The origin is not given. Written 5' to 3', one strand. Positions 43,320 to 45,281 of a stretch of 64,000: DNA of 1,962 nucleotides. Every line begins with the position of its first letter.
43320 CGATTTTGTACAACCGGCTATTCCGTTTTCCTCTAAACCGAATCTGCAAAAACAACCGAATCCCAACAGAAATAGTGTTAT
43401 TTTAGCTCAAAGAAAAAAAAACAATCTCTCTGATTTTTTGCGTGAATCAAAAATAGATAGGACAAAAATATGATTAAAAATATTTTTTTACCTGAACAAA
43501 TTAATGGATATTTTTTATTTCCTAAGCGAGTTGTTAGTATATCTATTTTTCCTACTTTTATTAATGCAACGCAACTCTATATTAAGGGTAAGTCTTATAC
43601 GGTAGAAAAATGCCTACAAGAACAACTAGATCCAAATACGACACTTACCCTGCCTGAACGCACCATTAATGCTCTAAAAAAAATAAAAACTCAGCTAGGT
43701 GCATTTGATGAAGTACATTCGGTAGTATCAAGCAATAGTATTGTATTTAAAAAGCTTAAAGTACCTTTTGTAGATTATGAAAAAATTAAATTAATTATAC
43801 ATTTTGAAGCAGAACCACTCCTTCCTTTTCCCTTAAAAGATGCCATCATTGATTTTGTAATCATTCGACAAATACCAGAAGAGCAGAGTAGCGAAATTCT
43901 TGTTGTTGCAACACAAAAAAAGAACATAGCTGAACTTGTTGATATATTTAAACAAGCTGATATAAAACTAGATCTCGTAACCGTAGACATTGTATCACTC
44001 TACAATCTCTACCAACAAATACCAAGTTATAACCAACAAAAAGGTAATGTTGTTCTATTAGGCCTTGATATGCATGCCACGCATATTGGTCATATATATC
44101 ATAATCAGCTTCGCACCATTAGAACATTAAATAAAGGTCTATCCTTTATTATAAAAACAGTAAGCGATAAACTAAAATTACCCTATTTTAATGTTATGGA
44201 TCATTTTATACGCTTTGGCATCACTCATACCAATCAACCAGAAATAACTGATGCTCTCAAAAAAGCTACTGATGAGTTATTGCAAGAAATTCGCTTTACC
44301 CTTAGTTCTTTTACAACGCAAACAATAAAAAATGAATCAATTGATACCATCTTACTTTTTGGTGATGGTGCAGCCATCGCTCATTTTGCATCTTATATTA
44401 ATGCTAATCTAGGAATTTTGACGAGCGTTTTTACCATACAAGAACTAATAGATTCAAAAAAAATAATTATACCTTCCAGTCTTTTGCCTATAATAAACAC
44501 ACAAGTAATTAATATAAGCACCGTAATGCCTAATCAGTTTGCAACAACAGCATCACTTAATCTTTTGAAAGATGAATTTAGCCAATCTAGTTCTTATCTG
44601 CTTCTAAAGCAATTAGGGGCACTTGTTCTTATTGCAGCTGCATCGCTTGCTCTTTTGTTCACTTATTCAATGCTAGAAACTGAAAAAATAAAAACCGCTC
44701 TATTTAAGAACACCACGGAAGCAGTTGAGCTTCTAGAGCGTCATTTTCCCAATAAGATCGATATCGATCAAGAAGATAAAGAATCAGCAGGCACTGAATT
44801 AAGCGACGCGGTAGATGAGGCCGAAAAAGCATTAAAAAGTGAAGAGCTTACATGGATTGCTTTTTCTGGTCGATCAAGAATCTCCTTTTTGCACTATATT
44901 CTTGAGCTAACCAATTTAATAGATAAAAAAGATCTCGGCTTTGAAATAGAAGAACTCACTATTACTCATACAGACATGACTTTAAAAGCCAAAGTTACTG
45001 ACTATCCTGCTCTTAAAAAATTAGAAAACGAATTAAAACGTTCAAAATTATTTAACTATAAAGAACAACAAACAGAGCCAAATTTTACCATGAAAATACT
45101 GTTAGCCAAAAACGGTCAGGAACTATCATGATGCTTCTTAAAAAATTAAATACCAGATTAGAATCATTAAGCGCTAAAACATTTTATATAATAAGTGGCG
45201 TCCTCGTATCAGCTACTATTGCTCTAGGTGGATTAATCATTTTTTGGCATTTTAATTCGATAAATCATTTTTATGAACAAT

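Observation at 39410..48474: Translationally coupled five-gene envelope operon with two secretins around a PilM-PilN fusion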

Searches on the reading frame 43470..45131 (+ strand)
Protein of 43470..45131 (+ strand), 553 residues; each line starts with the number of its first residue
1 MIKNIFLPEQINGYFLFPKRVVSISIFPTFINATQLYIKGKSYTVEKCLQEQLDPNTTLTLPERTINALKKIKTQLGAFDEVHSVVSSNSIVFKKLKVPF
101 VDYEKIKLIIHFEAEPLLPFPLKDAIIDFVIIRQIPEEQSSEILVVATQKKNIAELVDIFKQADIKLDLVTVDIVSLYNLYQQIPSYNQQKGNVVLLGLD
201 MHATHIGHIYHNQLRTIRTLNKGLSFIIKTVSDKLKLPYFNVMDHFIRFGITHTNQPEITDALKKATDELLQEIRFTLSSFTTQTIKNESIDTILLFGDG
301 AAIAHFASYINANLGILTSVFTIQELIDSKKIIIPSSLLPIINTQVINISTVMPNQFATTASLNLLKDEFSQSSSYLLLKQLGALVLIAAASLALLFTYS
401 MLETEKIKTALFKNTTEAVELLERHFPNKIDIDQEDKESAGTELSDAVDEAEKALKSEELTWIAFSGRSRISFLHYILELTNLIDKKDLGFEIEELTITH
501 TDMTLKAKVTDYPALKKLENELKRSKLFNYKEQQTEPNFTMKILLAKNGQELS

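Call 3: search_protein_families(library=pfam, proteins=[window:43470-45131:+], max_evalue=0.1)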
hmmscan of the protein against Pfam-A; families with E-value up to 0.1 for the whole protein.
window:43470-45131:+ (553 aa): 1 family
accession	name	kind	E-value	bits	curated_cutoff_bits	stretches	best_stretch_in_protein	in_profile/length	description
PF11104.14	PilM_2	-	9.6e-20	71.2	27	1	31-331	9-315/340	Type IV pilus assembly protein PilM;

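Call 4: search_protein_families(library=ncbifam, proteins=[window:43470-45131:+], max_evalue=0.1)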
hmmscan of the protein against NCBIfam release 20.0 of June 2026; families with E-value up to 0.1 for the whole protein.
window:43470-45131:+ (553 aa): 4 families
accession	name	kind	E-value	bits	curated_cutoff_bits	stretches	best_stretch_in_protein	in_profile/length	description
TIGR01175.1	pilM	subfamily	1.9e-25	89.6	133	1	21-320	5-312/348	type IV pilus assembly protein PilM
NF045709.1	Amuc_1101_fam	equivalog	9.1e-20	71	650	1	53-283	42-267/608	Amuc_1101 family PilM-like pilus complex protein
TIGR01709.2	typeII_sec_gspL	equivalog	0.0089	15.1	65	0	360-526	220-374/392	type II secretion system protein GspL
NF009468.0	PRK12826.1-4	equivalog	0.084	12.5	318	0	345-395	178-228/256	SDR family oxidoreductase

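Call 9: find_homologous_proteins(query=window:43470-45128:+, max_evalue=0.001)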
Query window:43470-45128:+ (553 aa): 91 proteins with E <= 0.001 among 8000 candidates.
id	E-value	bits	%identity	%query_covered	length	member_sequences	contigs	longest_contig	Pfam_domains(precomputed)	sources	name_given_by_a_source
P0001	0.0e+0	1182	100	100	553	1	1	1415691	PF11104.15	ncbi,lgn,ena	-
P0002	0.0e+0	1013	87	100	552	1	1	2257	PF11104.15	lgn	-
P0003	1.3e-293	993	85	100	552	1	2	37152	PF11104.15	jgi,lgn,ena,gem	-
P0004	1.7e-184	633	56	100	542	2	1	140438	PF11104.15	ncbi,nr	ncbi:MAG: pilus assembly protein PilM [Candidatus Dependentiae bacterium]|nr:pilus assembly protein 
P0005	1.3e-171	590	54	99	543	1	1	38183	PF11104.15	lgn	-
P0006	1.2e-170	587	53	99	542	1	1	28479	PF11104.15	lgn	-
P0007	2.1e-167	576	52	100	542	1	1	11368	PF05134.20,PF11104.15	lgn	-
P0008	1.7e-166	573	51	100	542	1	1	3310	PF05134.20,PF11104.15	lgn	-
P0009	8.0e-164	564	51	99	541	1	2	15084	PF05134.20,PF11104.15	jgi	jgi:type IV pilus assembly protein PilM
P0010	1.7e-140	487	45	99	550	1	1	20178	PF05134.20,PF11104.15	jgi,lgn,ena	-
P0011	1.4e-129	451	42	99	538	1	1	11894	PF14450.13,PF11104.15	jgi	-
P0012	2.7e-127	444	42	100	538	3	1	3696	PF14450.13,PF11104.15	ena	-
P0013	4.8e-126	440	41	100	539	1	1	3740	PF14450.13,PF11104.15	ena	-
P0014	9.3e-126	439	43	100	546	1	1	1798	PF05134.20,PF14450.13,PF11104.15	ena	-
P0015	1.3e-124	435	42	99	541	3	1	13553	PF11104.15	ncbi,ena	-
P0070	1.1e-92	330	36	100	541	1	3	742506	PF05134.20,PF14450.13,PF11104.15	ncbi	-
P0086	1.0e-67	247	31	100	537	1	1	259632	PF11104.15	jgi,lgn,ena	-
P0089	1.5e-45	174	26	92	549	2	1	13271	PF11104.15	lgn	-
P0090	2.3e-45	174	28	72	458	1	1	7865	PF11104.15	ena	-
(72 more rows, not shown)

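Call 10: find_encoding_contigs(protein=P0001, flank=10000, max_places=3)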
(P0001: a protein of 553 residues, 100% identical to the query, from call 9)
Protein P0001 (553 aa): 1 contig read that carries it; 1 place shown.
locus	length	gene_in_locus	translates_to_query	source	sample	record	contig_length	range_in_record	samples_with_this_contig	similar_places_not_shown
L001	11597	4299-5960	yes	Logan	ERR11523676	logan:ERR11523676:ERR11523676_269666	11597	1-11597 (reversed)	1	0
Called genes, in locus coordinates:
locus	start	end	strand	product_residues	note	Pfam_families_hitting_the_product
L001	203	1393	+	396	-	PF11356:T2SSC (weak)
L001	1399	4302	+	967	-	PF21305:type_II_gspD_N0 (weak), PF03958:Secretin_N (faint), PF00263:Secretin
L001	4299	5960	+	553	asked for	PF11104:PilM_2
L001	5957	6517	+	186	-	-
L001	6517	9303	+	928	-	PF03958:Secretin_N (weak), PF00263:Secretin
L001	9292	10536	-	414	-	PF03952:Enolase_N, PF00113:Enolase_C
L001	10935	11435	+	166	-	-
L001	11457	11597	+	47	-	?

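Call 11: find_encoding_contigs(protein=P0070, flank=10000, max_places=3)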
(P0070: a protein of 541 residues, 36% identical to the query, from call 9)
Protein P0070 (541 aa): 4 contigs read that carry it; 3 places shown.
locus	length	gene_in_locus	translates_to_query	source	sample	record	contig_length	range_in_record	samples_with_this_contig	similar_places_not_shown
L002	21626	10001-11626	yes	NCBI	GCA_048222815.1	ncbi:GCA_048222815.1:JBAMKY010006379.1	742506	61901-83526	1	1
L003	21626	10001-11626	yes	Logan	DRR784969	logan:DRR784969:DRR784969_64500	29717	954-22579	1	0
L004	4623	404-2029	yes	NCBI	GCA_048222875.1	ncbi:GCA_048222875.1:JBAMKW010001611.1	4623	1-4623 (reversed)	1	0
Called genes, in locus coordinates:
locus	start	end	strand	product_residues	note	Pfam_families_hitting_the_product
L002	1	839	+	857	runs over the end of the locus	PF02861:Clp_N, PF23569:NBD_SMAX1, PF00004:AAA, PF17871:AAA_lid_9, PF00004:AAA, PF07724:AAA_2, PF07728:AAA_5, PF10431:ClpB_D2-small, +8 more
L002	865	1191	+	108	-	-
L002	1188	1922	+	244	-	PF00121:TIM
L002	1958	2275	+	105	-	PF03840:SecG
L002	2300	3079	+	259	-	PF02405:MlaE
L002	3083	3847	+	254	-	PF00005:ABC_tran, PF13304:AAA_21 (faint)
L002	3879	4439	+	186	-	-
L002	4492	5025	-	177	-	PF22769:DCD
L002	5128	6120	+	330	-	PF00493:MCM (faint), PF20030:bpMoxR, PF07726:AAA_3, PF07728:AAA_5, PF00004:AAA (weak), PF17863:AAA_lid_2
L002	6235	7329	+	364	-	PF11356:T2SSC, PF13180:PDZ_2 (weak)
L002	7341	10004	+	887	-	PF21305:type_II_gspD_N0 (faint), PF03958:Secretin_N (weak), PF00263:Secretin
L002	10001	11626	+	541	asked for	PF11104:PilM_2, PF05134:T2SSL (weak), PF14450:FtsA (weak)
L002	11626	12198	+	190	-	-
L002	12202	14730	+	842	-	PF21305:type_II_gspD_N0 (weak), PF03958:Secretin_N, PF00263:Secretin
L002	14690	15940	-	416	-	PF03952:Enolase_N, PF00113:Enolase_C, PF13378:MR_MLE_C (weak)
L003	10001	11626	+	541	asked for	PF11104:PilM_2, PF05134:T2SSL (weak), PF14450:FtsA (weak)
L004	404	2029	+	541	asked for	PF11104:PilM_2, PF05134:T2SSL (weak), PF14450:FtsA (weak)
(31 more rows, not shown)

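Call 12: find_encoding_contigs(protein=P0086, flank=10000, max_places=3)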
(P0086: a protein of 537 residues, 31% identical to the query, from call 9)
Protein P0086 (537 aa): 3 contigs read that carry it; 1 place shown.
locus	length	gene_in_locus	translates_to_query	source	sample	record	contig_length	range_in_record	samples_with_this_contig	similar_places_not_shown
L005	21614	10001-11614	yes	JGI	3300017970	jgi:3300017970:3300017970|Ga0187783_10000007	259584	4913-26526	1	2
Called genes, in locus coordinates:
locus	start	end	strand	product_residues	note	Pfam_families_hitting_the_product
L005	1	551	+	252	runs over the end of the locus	PF00005:ABC_tran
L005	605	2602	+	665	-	-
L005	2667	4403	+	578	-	-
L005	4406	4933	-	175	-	PF22769:DCD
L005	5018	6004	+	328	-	PF00493:MCM (faint), PF20030:bpMoxR, PF00004:AAA (weak), PF07726:AAA_3, PF07728:AAA_5, PF17863:AAA_lid_2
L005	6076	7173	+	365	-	-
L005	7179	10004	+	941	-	PF21305:type_II_gspD_N0, PF03958:Secretin_N, PF00263:Secretin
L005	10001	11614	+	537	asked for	PF11104:PilM_2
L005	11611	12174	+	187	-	-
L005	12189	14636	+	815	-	PF03958:Secretin_N (faint), PF00263:Secretin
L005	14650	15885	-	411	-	PF03952:Enolase_N, PF00113:Enolase_C, PF13378:MR_MLE_C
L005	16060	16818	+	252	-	-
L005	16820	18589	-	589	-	PF01336:tRNA_anti-codon, PF00152:tRNA-synt_2, PF02938:GAD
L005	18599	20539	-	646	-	-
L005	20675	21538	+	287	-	PF01261:AP_endonuc_2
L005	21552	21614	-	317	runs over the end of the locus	PF13516:LRR_6 (faint), PF27087:LRR_TMOD-LMOD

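Call 21: find_related_loci(query=A1, collection=genome_contigs, flank=9000)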
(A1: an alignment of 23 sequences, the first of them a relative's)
Query A1 (553 aa) in genome_contigs; peptide patterns used: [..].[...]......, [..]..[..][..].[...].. (x = any residue, [..] = any of these).
152 stretches matched a pattern; 105 encode a relative of the query (tblastn E <= 1e-3); the best 80 are kept; 80 distinct loci.
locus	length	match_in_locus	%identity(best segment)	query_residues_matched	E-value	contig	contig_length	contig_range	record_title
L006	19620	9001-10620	56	1-551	0e+0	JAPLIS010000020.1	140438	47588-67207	MAG: Candidatus Dependentiae bacterium isolate LacPavin_0920_SED4_MAG_38_17 LacPavin_0920_SED4_scaffold_80960, whole gen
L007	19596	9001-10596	38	1-546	3e-117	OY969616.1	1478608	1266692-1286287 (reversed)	MAG: uncultured bacterium isolate MFD04463.bin.c.16 genome assembly, chromosome: 1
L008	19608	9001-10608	38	1-547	2e-116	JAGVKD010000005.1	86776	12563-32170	MAG: Candidatus Babeliales bacterium isolate SW_44 c_000000010865, whole genome shotgun sequence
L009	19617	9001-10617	39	1-546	7e-116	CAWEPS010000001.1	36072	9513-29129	MAG: uncultured bacterium isolate MFD02138.bin.3.60 genome assembly, contig: contig_100255, whole genome shotgun sequenc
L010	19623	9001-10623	40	1-553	6e-116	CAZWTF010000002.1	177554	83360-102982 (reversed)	MAG TPA_asm: uncultured Pseudomonadota bacterium isolate SRP193066_co1_32 genome assembly, contig: NODE_123_length_17755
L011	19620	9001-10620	39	1-553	2e-115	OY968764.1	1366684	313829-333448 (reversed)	MAG: uncultured bacterium isolate MFD05512.bin.c.17 genome assembly, chromosome: 1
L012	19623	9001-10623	39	1-552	1e-114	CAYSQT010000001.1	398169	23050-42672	MAG TPA_asm: uncultured Pseudomonadota bacterium isolate SRP193066_co2_45 genome assembly, contig: NODE_8_length_398169_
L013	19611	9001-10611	38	2-551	1e-114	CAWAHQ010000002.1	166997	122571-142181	MAG: uncultured bacterium isolate MFD04434.bin.1.151 genome assembly, contig: contig_53705, whole genome shotgun sequenc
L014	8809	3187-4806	39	1-553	2e-112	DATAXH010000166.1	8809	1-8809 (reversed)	MAG TPA_asm: Candidatus Babeliales bacterium isolate SMAG_U5648 k141_91337, whole genome shotgun sequence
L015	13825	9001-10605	38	1-547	5e-112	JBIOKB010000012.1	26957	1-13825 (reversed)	MAG: Candidatus Babeliales bacterium isolate GcC11-27 k141_1803461_length_26957_cov_67.9700, whole genome shotgun sequen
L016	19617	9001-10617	39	2-552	7e-111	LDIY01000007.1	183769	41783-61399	MAG: candidate division TM6 bacterium SOIL31 contig_11637, whole genome shotgun sequence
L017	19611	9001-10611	36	1-548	5e-109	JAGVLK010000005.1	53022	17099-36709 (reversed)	MAG: Candidatus Babeliales bacterium isolate SW_55 c_000000115083, whole genome shotgun sequence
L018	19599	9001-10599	35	1-549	1e-108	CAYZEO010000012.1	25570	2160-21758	MAG TPA_asm: uncultured Pseudomonadota bacterium isolate binchicken_co334_1 genome assembly, contig: NODE_3171_length_25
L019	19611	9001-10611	39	2-552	2e-107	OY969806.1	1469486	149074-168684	MAG: uncultured bacterium isolate MFD00731.bin.2.58 genome assembly, chromosome: 1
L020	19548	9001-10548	37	1-531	4e-105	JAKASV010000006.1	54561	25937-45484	MAG: bacterium isolate YP1.bin78 NODE_541_length_54561_cov_9.613550, whole genome shotgun sequence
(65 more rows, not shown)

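Call 54: predict_structure(alignment_id=A1)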
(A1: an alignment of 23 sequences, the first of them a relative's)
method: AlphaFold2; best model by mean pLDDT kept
length: 553 residues; sequences in the alignment: 23
mean_pLDDT: 82.9   pTM: 0.65
mean pLDDT of the five models: 82.9, 82.4, 81.2, 80.7, 79.7
residues with pLDDT >= 90: 210; 70-90: 264; 50-70: 69; < 50: 10
segments of 3 or more residues with pLDDT < 50: 549-553
pLDDT, mean of each block of 10 residues (from residue 1): 60 81 90 91 90 84 92 92 91 91 88 90 91 88 92 92 92 91 89 91 92 89 92 93 89 87 93 93 83 91 90 93 89 82 81 71 75 66 85 92 85 77 68 53 66 72 56 69 74 77 82 82 75 80 66 34
secondary structure, 60 per line:
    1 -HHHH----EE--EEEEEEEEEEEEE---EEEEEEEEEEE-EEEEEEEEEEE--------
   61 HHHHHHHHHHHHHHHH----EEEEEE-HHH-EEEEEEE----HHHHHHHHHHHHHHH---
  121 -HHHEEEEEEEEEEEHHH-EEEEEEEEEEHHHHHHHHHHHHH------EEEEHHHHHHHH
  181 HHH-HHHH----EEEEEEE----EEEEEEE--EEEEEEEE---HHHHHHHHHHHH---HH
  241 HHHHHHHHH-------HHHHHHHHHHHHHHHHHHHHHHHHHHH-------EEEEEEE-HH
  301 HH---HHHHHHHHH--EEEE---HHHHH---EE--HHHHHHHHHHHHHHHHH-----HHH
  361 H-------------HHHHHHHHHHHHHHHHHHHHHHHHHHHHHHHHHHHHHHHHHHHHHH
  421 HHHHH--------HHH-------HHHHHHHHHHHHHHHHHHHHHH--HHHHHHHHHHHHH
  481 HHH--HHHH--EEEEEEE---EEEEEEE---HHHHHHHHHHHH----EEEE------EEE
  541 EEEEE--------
elements in order: H2-5 E14-26 E30-40 E42-52 H61-76 E81-86 E92-98 H103-117 E125-135 E140-149 H150-162 E169-172 H173-183 H185-188 E193-199 E204-210 E213-220 H224-235 H239-249 H257-283 E291-297 H299-302 H306-314 E317-320 H324-328 H336-352 H358-361 H375-425 H444-465 H468-483 H486-489 E492-498 E502-508 H512-523 E528-531 E538-545

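Call 57: fold_search(model_id=the predicted structure, library=pdb)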
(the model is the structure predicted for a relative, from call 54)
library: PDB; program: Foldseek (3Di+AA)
matches with E <= 10: 1538; with E <= 0.001: 605
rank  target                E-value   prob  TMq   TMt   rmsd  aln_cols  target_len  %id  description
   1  5eou_B                2.9e-21  1.00  0.52  0.78   4.3       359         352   18  Pseudomonas aeruginosa PilM:PilN1-12 bound to ATP (released 2016-04-27)
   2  5eox_B                1.1e-20  1.00  0.46  0.67   5.7       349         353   17  Pseudomonas aeruginosa PilM bound to ADP (released 2016-04-27)
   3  5eoy_B                2.1e-20  1.00  0.47  0.69   5.6       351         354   17  Pseudomonas aeruginosa SeMet-PilM bound to ADP (released 2016-04-27)
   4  5eox_A                2.3e-20  1.00  0.46  0.68   5.8       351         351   17  Pseudomonas aeruginosa PilM bound to ADP (released 2016-04-27)
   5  5eq6_B                5.5e-20  1.00  0.45  0.65   6.0       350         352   16  Pseudomonas aeruginosa PilM bound to AMP-PNP (released 2016-04-27)
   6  5eq6_A                8.4e-20  1.00  0.47  0.68   5.8       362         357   16  Pseudomonas aeruginosa PilM bound to AMP-PNP (released 2016-04-27)
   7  5eoy_A                8.9e-20  1.00  0.46  0.68   5.8       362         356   17  Pseudomonas aeruginosa SeMet-PilM bound to ADP (released 2016-04-27)
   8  5eou_A                7.8e-19  1.00  0.49  0.77   4.4       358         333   17  Pseudomonas aeruginosa PilM:PilN1-12 bound to ATP (released 2016-04-27)
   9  3jc8_Ma               4.4e-18  1.00  0.52  0.78   3.9       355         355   18  Architectural model of the type IVa pilus machine in a piliated state (released 2016-03-16)
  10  2ych_A                5.5e-18  1.00  0.51  0.81   3.3       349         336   16  PilM-PilN type IV pilus biogenesis complex (released 2011-05-11)
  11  3wt0_C                4.9e-14  1.00  0.43  0.61   6.9       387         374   10  Crystal Structure Analysis of Cell Division Protein (released 2015-04-29)
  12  3wt0_D                6.0e-14  1.00  0.45  0.63   5.4       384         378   11  Crystal Structure Analysis of Cell Division Protein (released 2015-04-29)
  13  3wt0_A                1.3e-13  1.00  0.44  0.61   7.0       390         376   10  Crystal Structure Analysis of Cell Division Protein (released 2015-04-29)
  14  1e4f                  1.4e-13  1.00  0.44  0.62   6.3       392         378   13  FtsA (apo form) from Thermotoga maritima (released 2000-10-18)
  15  3wqt_C                1.9e-13  1.00  0.45  0.65   5.2       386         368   12  Staphylococcus aureus FtsA complexed with AMPPNP (released 2014-10-08)
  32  1yf5                  2.0e-09  1.00  0.32  0.67   6.8       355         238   10  Cyto-Epsl: The Cytoplasmic Domain Of Epsl, An Inner Membrane Component Of The Type II Secretion System Of Vibrio Cholera (released 2005-05-03)
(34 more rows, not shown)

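Call 59: find_encoding_contigs(protein=P0089, flank=10000, max_places=2)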
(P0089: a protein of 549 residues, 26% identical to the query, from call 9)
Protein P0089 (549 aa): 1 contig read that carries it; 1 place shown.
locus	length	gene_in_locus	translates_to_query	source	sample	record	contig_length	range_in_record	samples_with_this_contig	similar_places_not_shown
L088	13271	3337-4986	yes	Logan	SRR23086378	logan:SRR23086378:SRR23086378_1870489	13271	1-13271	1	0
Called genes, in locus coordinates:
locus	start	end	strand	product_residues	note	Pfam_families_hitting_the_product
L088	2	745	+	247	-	?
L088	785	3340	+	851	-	PF03958:Secretin_N, PF00263:Secretin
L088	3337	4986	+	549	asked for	PF11104:PilM_2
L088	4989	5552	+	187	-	PF04612:T2SSM (weak)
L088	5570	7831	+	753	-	PF03958:Secretin_N (weak), PF00263:Secretin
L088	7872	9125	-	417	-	PF03952:Enolase_N, PF00113:Enolase_C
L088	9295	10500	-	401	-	-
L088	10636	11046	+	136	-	-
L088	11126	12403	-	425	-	PF01595:CNNM, PF00571:CBS, PF03471:CorC_HlyC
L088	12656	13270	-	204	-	?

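Call 60: find_encoding_contigs(protein=P0090, flank=10000, max_places=2)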
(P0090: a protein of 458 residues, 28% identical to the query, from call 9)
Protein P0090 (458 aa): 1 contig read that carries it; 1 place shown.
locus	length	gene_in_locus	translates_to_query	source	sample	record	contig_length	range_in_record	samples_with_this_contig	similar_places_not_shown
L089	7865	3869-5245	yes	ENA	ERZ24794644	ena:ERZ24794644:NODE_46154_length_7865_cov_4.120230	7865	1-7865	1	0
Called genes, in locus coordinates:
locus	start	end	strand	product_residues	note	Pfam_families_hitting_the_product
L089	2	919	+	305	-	?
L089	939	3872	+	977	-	PF21305:type_II_gspD_N0, PF03958:Secretin_N, PF00263:Secretin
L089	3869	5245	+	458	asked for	PF11104:PilM_2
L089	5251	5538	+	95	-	-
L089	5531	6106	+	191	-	-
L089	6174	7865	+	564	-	?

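Call 75: search_protein_representatives(alignment_id=A1)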
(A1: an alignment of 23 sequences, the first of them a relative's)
Query: 23 sequences, 541 profile positions. Proteins with E-value up to 0.001 (for the whole library): 19868; up to 1e-10: 9310; up to 1e-30: 782. The best 150 are listed.
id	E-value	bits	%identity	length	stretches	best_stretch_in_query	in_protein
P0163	2.9e-221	752.4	-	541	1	1-540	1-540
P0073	8.5e-216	734.3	-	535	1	1-539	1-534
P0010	2.2e-208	709.9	-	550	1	1-536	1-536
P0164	3.1e-207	706.1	-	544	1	1-539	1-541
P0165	6.5e-206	701.7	-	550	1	1-540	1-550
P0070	1.4e-205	700.7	-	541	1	1-539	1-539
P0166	3.1e-205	699.5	-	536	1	1-540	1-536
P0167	3.9e-205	699.2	-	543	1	1-538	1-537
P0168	1.6e-201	687.3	-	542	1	1-535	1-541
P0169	2.1e-200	683.5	-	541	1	1-540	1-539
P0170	1.9e-199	680.4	-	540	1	1-537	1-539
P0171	2.1e-199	680.2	-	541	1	1-538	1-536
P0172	5.4e-199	678.9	-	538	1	1-540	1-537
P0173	1.1e-198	677.9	-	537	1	1-534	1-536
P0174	2.5e-197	673.4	-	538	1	1-537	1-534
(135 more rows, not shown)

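Call 87: list_cluster_members(proteins=[P0001, P0092])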
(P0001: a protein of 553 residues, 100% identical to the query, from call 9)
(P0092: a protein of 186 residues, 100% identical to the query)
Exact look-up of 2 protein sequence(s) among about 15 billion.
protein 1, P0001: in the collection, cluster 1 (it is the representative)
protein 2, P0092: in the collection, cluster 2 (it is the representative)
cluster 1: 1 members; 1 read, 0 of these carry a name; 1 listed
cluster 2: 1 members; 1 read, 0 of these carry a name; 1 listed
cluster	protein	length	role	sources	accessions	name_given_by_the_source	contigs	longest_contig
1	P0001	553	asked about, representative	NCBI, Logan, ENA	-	-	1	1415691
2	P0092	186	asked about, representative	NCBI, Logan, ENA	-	-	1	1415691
